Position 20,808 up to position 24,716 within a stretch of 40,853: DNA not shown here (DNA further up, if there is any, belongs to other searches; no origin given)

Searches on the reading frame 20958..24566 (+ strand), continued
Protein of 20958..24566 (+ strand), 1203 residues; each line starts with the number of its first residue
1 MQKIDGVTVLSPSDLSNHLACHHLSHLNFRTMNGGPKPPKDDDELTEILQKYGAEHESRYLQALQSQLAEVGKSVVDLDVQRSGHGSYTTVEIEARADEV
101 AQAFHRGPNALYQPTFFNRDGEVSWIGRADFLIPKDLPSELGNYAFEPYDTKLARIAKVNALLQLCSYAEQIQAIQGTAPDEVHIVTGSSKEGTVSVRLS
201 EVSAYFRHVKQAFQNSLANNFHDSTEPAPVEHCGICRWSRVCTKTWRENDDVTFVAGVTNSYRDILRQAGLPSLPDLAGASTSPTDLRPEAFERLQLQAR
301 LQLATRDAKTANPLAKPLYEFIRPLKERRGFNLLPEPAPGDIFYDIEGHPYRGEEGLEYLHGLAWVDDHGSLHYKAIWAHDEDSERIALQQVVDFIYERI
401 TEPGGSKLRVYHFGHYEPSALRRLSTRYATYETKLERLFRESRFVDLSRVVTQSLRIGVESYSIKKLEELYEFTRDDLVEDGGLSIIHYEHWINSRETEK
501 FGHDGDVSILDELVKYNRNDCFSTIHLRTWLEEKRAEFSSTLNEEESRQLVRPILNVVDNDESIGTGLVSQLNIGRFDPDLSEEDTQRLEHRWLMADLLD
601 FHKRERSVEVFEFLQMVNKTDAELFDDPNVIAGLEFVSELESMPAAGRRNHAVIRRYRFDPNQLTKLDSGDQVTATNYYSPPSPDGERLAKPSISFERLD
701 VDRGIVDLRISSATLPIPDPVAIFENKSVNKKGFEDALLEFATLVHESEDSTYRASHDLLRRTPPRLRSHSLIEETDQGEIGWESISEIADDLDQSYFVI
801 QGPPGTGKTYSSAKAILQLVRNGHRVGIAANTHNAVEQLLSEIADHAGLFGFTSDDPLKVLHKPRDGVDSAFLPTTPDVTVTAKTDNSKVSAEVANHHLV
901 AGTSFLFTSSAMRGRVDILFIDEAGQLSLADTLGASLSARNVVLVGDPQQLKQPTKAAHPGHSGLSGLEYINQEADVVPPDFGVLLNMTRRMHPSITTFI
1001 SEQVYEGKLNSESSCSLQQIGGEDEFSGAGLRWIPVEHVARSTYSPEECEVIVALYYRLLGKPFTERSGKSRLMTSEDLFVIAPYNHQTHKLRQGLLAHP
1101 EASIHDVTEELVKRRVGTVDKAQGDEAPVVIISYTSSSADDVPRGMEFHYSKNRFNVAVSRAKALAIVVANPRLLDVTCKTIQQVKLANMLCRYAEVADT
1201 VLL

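Call 105: search_dna_similar(query=window:20958-24566:+, collection=plasmids, mode=protein, max_rows=40, max_evalue=1e-20, rows=spread)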
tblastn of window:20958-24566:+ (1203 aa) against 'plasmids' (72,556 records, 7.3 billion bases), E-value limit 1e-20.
Records with a match: 69; places in all: 72; records where one place covers at least 80% of the query: 59.
Best place of each record, by identity: <60% 69.
By first word of the organism name: Rhizobium 14; Piscirickettsia 10; Sphingobium 8; Aminobacter 2; Sphingomonas 2; Mesorhizobium 2; Roseomonas 2; Picosynechococcus 2; Arthrobacter 2; Pseudarthrobacter 2; and 23 more.
By predicted mobility (MOB-suite, as given by PLSDB): non-mobilizable 37; conjugative 26; mobilizable 6.
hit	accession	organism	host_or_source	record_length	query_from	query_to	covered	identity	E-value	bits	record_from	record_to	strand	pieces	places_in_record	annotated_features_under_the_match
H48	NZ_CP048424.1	Rhizobium daejeonense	Cell,soil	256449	1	1196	99%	35.7%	0e+0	617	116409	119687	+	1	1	TM0106 family RecB-like putative nuclease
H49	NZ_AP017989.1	Aminobacter sp. SS-2016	Lotus japoicus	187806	3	1196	99%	35.3%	0e+0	635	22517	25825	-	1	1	TM0106 family RecB-like putative nuclease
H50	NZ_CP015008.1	Aminobacter aminovorans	cell culture,soil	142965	1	1199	100%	35.2%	0e+0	599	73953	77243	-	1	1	TM0106 family RecB-like putative nuclease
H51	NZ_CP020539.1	Sphingobium herbicidovorans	cell culture,soil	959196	1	1192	99%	35.2%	5e-179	593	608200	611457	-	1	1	TM0106 family RecB-like putative nuclease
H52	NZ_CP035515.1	Haematobacter massiliensis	single cell,human skin swab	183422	1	1192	99%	35.1%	7e-175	580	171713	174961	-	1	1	TM0106 family RecB-like putative nuclease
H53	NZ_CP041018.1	Sphingobium fuliginis ATCC 27551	cell culture,Water of rice field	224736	1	1192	99%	35.1%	0e+0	613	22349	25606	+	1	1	TM0106 family RecB-like putative nuclease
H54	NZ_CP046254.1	Sphingobium sp. CAP-1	cell culture,activated sludge of ...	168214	1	1192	99%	35.1%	0e+0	613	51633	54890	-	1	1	TM0106 family RecB-like putative nuclease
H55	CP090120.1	Rhizobium leguminosarum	Trifolium ambiguum,Cell culture,Plant ...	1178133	1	1192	99%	35.1%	4e-176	584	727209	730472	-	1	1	TM0106 family RecB-like putative nuclease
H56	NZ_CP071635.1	Rhizobium sp. NZLR1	lentil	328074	1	1192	99%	35.1%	0e+0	608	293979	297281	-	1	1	TM0106 family RecB-like putative nuclease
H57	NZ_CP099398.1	Rhizobium sp. Pop5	Phaseolus vulgaris,Cell culture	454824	1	1192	99%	35.0%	0e+0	617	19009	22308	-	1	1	TM0106 family RecB-like putative nuclease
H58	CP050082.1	Rhizobium leguminosarum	Trifolium pratense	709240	1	1192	99%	35.0%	0e+0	609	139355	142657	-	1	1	TM0106 family RecB-like putative nuclease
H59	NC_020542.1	Sphingomonas sp. MM-1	-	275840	1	1192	99%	35.0%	0e+0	613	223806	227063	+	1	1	TM0106 family RecB-like putative nuclease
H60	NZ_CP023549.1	Rhodobacter sp. CZR27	cell culture,paddy soil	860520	1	1192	99%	35.0%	2e-177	588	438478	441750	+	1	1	TM0106 family RecB-like putative nuclease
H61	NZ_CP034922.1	Roseomonas mucosa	Homo sapiens,tissue sample,Clinical, ...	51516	1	1192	99%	35.0%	1e-176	586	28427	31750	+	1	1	TM0106 family RecB-like putative nuclease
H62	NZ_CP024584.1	Roseomonas sp. FDAARGOS_362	Homo sapiens,peripheral Blood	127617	1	1192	99%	35.0%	1e-176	586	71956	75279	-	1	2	TM0106 family RecB-like putative nuclease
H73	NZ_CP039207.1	Piscirickettsia salmonis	Salmo salar,cell culture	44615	9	1193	99%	31.1%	4e-151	511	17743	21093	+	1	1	TM0106 family RecB-like putative nuclease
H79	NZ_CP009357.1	Vibrio tubiashii ATCC 19109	Mercenaria mercenaria,Larvae from hard ...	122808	6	1193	99%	30.6%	4e-148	502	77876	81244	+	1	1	TM0106 family RecB-like putative nuclease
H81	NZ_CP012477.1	Arthrobacter sp. ERGS1:01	single,stream water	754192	9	1176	97%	28.6%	2e-96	348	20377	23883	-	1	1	bifunctional RecB family nuclease/DEAD/DEAH box helicase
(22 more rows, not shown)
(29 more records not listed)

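Call 106: get_annotated_region(hit=H73, flank=4000)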
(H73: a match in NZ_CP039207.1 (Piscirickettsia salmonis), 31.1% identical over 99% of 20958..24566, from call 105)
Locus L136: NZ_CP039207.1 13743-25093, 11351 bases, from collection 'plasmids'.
description: Piscirickettsia salmonis strain Psal-182 plasmid unnamed3, complete sequence
organism: Piscirickettsia salmonis (NCBI taxid 1238)
taxonomy: Bacteria; Pseudomonadota; Gammaproteobacteria; Thiotrichales; Piscirickettsiaceae; Piscirickettsia; Piscirickettsia salmonis
host: -; source: Salmo salar,cell culture; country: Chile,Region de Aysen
typing (MOB-suite, as given by PLSDB): non-mobilizable
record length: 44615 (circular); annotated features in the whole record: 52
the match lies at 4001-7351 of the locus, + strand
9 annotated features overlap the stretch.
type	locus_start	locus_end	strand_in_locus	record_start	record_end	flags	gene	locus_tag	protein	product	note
CDS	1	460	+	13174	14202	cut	-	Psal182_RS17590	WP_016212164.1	hypothetical protein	-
CDS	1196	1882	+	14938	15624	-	-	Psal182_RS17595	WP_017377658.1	Fic family protein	-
CDS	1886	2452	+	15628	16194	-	-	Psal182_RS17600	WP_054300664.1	recombinase family protein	GO:0006310 - DNA recombination [Evidence IEA]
CDS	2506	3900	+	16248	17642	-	-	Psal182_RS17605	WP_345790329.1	DEAD/DEAH box helicase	-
CDS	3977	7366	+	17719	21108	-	-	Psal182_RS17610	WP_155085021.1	TM0106 family RecB-like putative nuclease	-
CDS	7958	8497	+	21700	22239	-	-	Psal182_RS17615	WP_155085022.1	hypothetical protein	-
CDS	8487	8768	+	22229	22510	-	-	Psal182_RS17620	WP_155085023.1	hypothetical protein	-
CDS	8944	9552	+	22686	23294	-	-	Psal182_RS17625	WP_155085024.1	hypothetical protein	-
CDS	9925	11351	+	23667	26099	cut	-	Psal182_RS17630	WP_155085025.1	hypothetical protein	-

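Call 107: get_annotated_region(hit=H79, flank=4000)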
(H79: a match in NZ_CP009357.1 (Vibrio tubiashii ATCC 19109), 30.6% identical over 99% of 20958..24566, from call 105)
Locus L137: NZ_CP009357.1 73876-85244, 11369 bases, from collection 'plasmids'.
description: Vibrio tubiashii ATCC 19109 plasmid p123, complete sequence
organism: Vibrio tubiashii ATCC 19109 (NCBI taxid 1051646)
taxonomy: Bacteria; Pseudomonadota; Gammaproteobacteria; Vibrionales; Vibrionaceae; Vibrio; Vibrio tubiashii; Vibrio tubiashii ATCC 19109
host: -; source: Mercenaria mercenaria,Larvae from hard clams (Mercenaria mercenaria); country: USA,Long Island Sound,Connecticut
typing (MOB-suite, as given by PLSDB): conjugative; relaxase MOBH; mating-pair formation MPF_F
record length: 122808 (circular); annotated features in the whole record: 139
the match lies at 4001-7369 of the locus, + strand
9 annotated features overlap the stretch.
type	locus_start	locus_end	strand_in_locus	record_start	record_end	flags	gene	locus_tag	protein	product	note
CDS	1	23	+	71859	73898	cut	brxL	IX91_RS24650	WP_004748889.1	protease Lon-related BREX system protein BrxL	GO:0008150 - biological_process [Evidence IEA]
CDS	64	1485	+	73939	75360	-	-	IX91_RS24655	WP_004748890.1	SMEK domain-containing protein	-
CDS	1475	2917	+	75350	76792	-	-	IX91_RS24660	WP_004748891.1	hypothetical protein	-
CDS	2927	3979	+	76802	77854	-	-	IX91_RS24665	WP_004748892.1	hypothetical protein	-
CDS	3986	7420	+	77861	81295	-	-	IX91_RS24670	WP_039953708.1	TM0106 family RecB-like putative nuclease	-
CDS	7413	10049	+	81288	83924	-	-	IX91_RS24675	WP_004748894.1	TrlF family AAA-like ATPase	-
CDS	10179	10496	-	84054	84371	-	-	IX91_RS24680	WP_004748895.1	hypothetical protein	-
CDS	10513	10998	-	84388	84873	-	-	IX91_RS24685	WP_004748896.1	hypothetical protein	-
CDS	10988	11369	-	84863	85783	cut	-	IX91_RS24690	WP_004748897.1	hypothetical protein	-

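Call 108: get_annotated_region(hit=H81, flank=4000)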
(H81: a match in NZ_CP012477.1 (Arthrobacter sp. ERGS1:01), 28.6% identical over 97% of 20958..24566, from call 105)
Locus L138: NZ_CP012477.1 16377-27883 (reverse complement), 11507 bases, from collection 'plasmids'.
description: Arthrobacter sp. ERGS1:01 isolate water plasmid unnamed2, complete sequence
organism: Arthrobacter sp. ERGS1:01 (NCBI taxid 1704044)
taxonomy: Bacteria; Actinomycetota; Actinomycetes; Micrococcales; Micrococcaceae; Arthrobacter; Arthrobacter sp. ERGS1:01
host: -; source: single,stream water; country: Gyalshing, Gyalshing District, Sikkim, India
typing (MOB-suite, as given by PLSDB): non-mobilizable
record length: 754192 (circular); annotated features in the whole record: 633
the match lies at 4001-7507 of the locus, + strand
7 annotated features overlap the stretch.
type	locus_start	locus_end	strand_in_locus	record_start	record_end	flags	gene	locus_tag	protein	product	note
CDS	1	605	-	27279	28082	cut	-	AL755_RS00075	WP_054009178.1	ABC transporter ATP-binding protein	-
CDS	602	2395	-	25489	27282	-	-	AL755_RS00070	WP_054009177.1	dipeptide/oligopeptide/nickel ABC transporter permease/ATP-binding protein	-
CDS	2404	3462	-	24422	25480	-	-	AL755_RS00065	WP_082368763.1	ABC transporter permease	GO:0055085 - transmembrane transport [Evidence IEA]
CDS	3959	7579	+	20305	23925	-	-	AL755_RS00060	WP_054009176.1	bifunctional RecB family nuclease/DEAD/DEAH box helicase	-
CDS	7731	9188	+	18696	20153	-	-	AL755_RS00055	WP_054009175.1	DUF3375 domain-containing protein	-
CDS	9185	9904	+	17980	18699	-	-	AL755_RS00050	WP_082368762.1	DUF4194 domain-containing protein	-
CDS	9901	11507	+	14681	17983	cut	-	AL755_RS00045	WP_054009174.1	ATP-binding protein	-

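Call 110: search_protein_families(library=phrogs, proteins=[window:20958-24566:+], max_evalue=0.001)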
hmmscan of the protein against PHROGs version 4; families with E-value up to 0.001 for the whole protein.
window:20958-24566:+ (1203 aa): 4 families
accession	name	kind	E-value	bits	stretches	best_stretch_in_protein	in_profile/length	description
phrog_25411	-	unknown function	9e-33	114.8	1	796-1174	231-601/627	-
phrog_2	-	head and packaging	4.1e-06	26.8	1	791-928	275-376/807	terminase large subunit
phrog_325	-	DNA, RNA and nucleotide metabolism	8.3e-06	25.3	1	789-843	486-539/986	Dda-like helicase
phrog_4412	-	DNA, RNA and nucleotide metabolism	0.00088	18.7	0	1118-1185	669-728/743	exonuclease V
